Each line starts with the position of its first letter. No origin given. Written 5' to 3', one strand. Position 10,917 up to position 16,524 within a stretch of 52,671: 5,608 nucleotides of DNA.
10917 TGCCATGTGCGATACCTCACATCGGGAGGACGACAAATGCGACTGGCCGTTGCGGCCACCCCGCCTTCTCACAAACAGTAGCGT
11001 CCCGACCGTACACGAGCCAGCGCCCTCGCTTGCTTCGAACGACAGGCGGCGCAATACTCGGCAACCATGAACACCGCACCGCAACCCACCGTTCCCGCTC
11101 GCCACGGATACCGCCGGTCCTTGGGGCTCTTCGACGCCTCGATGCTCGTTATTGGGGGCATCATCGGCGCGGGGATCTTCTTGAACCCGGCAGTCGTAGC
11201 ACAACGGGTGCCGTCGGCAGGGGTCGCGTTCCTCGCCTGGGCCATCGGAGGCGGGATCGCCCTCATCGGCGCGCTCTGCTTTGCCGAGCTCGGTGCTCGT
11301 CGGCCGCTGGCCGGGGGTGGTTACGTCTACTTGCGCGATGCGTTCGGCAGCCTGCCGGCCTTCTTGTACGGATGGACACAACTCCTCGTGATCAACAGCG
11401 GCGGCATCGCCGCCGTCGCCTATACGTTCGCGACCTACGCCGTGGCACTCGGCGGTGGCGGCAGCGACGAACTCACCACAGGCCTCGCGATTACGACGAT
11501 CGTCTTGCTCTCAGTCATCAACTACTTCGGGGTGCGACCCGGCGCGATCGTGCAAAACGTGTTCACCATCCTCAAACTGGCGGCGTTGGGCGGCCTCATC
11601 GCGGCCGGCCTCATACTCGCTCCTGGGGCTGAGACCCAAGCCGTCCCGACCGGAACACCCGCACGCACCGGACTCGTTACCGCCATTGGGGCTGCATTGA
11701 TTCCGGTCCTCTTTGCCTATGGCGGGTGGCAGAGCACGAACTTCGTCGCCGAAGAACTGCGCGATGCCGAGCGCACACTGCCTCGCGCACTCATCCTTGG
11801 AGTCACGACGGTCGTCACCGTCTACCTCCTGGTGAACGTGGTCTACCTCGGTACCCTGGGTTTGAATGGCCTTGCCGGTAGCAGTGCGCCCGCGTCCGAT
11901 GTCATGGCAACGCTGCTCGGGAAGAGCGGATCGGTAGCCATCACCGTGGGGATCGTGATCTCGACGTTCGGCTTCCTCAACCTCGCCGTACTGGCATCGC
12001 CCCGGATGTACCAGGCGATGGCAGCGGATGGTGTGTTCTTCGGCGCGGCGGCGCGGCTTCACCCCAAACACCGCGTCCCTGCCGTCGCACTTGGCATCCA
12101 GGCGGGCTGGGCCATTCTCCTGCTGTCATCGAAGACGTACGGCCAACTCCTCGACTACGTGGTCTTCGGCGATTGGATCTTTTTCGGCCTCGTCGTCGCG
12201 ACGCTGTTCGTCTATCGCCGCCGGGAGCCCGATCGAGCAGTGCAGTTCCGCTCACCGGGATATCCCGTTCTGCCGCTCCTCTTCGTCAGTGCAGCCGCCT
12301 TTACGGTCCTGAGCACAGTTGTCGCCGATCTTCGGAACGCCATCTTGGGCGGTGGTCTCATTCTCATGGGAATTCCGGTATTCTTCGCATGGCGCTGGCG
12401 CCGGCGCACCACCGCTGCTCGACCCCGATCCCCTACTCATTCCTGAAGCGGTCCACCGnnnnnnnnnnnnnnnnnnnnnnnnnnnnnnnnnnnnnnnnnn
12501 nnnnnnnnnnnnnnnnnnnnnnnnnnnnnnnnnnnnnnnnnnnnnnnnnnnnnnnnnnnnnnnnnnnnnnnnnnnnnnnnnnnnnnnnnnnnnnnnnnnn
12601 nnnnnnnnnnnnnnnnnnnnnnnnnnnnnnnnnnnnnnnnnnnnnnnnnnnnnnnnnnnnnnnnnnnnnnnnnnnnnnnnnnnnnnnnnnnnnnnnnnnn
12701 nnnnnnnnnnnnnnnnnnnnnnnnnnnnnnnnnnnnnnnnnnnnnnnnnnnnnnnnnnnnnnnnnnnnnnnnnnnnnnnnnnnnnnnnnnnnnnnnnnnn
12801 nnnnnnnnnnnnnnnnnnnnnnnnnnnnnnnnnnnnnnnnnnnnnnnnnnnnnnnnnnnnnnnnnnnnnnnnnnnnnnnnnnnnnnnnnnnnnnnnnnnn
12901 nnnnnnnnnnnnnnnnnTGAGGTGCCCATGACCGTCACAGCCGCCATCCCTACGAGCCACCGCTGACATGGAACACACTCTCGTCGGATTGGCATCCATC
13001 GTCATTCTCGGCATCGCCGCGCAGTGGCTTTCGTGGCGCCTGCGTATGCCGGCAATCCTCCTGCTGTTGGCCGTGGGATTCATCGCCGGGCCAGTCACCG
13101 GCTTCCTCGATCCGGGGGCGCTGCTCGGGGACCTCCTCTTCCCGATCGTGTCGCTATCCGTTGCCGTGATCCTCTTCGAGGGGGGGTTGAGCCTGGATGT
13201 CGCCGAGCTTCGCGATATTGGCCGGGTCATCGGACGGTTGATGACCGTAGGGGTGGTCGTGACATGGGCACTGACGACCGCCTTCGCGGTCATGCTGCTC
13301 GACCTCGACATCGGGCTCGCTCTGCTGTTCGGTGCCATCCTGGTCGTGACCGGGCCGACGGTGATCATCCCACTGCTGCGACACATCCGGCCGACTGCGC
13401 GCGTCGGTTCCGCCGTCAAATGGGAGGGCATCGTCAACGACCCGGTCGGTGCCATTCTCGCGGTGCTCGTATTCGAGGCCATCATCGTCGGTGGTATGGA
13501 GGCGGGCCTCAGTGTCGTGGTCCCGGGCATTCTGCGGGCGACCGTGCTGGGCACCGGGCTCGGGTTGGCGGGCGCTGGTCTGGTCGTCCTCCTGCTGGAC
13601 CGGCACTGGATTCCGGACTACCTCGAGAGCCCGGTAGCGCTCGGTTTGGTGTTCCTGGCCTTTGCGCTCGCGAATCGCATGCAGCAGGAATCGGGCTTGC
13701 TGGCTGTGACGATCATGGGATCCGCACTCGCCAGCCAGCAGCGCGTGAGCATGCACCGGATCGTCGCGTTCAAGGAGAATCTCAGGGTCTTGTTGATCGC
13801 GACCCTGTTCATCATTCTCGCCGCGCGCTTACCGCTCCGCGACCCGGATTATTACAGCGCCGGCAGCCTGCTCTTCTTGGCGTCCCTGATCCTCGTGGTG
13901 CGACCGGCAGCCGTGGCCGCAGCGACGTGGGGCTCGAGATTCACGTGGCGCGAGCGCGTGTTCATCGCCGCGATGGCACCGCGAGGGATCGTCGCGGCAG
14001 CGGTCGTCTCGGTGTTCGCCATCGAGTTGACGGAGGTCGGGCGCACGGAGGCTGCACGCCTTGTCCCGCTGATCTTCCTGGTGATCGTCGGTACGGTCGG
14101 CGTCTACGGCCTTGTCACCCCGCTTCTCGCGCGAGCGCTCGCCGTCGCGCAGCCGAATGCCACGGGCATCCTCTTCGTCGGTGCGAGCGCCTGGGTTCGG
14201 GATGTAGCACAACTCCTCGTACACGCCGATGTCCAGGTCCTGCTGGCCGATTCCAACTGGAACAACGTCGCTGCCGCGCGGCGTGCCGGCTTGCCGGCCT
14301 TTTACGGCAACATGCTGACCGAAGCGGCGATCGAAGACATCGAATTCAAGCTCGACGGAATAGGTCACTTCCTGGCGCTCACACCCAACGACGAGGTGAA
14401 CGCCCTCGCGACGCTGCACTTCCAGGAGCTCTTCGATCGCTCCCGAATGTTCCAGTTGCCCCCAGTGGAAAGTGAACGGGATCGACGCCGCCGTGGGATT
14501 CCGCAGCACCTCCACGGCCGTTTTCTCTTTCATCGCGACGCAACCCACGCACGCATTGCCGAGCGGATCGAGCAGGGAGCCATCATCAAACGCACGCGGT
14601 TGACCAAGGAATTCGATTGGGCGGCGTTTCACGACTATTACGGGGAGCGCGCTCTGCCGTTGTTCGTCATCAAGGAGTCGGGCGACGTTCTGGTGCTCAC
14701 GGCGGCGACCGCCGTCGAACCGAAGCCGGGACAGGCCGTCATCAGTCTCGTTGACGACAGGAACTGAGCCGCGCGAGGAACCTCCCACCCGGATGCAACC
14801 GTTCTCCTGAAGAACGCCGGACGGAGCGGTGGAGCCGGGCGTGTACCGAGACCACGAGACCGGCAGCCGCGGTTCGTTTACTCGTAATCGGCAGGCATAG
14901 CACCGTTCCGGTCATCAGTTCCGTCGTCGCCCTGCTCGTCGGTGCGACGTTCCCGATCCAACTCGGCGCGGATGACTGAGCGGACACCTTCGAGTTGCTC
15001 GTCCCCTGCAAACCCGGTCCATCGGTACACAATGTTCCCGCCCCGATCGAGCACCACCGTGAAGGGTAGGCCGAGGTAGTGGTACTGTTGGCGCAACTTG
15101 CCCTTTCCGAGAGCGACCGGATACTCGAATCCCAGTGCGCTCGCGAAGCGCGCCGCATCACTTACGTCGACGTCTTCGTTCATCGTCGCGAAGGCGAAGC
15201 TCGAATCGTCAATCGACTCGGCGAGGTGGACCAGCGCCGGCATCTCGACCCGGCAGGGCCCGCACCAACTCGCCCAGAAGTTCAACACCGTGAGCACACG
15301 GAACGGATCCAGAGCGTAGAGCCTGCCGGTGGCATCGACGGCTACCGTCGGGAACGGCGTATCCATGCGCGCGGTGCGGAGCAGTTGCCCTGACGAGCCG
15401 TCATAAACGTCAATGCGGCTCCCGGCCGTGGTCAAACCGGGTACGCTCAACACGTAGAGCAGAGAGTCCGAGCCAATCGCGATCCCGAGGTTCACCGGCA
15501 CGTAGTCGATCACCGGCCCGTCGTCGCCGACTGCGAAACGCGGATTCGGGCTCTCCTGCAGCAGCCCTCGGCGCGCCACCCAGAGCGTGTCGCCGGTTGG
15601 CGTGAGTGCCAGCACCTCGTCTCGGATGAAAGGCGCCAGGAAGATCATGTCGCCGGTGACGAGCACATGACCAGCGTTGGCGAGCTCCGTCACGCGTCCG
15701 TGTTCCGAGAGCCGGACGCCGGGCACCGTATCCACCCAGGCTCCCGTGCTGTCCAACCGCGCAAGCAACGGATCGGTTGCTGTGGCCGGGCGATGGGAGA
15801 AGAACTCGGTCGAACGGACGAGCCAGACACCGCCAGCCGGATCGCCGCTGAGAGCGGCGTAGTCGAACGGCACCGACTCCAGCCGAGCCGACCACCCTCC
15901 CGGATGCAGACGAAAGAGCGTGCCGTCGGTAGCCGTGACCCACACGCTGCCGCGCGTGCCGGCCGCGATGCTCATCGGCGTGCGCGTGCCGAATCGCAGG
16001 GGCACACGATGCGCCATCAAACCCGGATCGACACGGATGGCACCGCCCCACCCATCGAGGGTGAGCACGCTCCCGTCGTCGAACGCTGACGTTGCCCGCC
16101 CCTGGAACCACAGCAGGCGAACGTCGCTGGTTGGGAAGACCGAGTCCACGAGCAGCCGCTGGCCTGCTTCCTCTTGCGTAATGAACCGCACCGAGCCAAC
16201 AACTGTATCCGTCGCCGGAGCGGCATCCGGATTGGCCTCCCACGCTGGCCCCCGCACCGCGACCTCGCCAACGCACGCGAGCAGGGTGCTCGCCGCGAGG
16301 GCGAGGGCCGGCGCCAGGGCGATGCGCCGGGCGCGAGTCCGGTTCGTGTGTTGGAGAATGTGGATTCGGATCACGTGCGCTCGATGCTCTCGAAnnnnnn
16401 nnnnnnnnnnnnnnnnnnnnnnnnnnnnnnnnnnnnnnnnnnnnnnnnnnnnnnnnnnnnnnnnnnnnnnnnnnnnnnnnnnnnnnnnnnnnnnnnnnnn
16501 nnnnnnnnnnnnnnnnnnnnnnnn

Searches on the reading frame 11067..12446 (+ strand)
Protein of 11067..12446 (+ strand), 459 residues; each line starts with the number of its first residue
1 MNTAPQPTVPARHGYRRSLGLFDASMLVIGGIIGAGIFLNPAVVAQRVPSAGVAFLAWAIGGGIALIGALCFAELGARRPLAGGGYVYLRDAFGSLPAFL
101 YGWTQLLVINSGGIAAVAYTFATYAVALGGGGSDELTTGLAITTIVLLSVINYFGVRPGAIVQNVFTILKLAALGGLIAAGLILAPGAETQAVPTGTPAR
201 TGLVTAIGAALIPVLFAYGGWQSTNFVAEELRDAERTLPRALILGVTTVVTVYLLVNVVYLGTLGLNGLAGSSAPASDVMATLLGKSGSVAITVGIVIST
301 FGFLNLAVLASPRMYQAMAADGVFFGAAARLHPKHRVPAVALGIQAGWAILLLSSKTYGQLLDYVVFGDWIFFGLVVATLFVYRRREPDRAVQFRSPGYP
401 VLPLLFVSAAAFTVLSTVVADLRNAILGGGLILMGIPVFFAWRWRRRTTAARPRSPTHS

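Call 45: search_protein_families(library=pfam, proteins=[window:11067-12446:+], max_evalue=0.00001)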
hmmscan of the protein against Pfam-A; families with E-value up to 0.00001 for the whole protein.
window:11067-12446:+ (459 aa): 2 families
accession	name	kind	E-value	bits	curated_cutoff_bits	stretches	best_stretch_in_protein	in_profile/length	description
PF13520.12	AA_permease_2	-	2.8e-53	181.8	27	1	19-419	1-406/427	Amino acid permease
PF00324.27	AA_permease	-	1.6e-32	113.2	24.6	1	24-417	2-420/470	Amino acid permease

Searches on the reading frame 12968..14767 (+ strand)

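Call 45: search_protein_families(library=pfam, proteins=[window:12968-14767:+], max_evalue=0.00001)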
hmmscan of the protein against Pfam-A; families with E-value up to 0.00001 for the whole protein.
window:12968-14767:+ (599 aa): 2 families
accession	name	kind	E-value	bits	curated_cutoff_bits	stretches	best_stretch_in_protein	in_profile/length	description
PF00999.27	Na_H_Exchanger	-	1e-36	127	26.2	1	16-388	9-373/375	Sodium/hydrogen exchanger, transmembrane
PF02254.24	TrkA_N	-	3.4e-07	31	23.8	1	403-491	3-89/116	TrkA-N domain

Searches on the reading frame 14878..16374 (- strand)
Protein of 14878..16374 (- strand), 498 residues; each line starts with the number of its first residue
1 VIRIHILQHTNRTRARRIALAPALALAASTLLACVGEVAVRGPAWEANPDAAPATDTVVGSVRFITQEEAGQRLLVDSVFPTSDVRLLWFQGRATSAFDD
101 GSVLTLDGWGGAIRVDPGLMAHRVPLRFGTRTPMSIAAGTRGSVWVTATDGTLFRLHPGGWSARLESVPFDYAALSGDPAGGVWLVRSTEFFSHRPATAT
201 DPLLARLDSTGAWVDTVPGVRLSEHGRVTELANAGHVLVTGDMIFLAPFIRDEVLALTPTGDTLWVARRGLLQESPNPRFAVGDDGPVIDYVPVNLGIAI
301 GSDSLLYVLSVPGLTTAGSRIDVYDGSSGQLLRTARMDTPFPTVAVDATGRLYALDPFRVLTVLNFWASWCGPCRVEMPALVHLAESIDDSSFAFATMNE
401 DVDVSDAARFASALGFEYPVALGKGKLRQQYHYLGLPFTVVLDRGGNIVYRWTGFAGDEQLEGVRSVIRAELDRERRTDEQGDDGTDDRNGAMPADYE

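Call 45: search_protein_families(library=pfam, proteins=[window:14878-16374:-], max_evalue=0.00001)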
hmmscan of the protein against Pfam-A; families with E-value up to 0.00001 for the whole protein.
window:14878-16374:- (498 aa): 4 families
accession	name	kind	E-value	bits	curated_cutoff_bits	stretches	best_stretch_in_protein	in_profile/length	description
PF08534.16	Redoxin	-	2.4e-11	44.1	26.6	1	340-456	5-136/148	Redoxin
PF00578.27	AhpC-TSA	-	2.5e-09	37.6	26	1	350-450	15-123/124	AhpC/TSA family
PF00085.26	Thioredoxin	-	2.4e-06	28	23.5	1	362-404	21-62/103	Thioredoxin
PF13905.12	Thioredoxin_8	-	7.9e-06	26.6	27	0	361-448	3-94/94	Thioredoxin-like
